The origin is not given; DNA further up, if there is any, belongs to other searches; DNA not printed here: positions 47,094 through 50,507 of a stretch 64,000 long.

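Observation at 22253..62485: Six MttB-superfamily genes in 40 kb, each with a different residue at the pyrrolysine position and its own regulator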

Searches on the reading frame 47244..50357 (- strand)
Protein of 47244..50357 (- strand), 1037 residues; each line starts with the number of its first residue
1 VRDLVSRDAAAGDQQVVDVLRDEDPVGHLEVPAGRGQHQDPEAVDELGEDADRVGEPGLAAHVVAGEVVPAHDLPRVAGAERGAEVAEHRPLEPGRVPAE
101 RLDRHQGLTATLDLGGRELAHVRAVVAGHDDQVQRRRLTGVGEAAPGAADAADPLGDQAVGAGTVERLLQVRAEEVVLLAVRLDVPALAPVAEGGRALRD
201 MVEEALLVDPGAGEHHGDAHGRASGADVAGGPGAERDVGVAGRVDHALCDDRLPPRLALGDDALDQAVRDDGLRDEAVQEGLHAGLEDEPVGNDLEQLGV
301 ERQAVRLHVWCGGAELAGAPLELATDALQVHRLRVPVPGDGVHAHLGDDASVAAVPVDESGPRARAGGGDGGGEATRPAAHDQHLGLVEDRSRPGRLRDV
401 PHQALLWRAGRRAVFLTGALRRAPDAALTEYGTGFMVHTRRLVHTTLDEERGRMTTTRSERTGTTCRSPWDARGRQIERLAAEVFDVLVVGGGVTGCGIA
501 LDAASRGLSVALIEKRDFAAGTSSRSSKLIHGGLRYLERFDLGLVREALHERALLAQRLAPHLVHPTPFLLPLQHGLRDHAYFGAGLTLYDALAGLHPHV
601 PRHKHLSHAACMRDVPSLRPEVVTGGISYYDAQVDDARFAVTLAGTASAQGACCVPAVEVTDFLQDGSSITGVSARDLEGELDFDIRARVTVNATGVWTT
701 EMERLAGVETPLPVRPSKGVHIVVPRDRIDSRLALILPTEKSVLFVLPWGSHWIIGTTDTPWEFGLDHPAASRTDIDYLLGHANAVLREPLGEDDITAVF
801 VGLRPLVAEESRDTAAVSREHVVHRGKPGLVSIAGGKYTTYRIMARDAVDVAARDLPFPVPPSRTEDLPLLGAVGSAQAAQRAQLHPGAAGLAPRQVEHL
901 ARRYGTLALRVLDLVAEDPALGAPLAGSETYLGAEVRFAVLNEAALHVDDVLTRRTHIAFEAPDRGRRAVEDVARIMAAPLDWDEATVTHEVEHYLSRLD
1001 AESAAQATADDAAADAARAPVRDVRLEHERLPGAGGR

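Call 25: search_protein_families(library=pfam, proteins=[window:47244-50357:-])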
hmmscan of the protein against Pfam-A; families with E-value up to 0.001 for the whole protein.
window:47244-50357:- (1037 aa): 6 families
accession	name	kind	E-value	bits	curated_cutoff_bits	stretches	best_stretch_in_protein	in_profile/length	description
PF01266.30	DAO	-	7.2e-58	197.2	27.9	1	486-842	1-353/353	FAD dependent oxidoreductase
PF16901.10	DAO_C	-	7.7e-32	110.3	31.4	1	863-987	1-125/126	C-terminal domain of alpha-glycerophosphate oxidase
PF00890.30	FAD_binding_2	-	2.4e-08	34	20.4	1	486-527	1-42/414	FAD binding domain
PF12831.13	FAD_oxidored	-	2.7e-08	34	27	1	486-526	1-41/416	FAD dependent oxidoreductase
PF01494.25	FAD_binding_3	-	9.7e-06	25.5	22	1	486-751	3-220/349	FAD binding domain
PF13450.12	NAD_binding_8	-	3.7e-05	24.4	21.9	1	489-543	1-48/68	NAD(P)-binding Rossmann-like domain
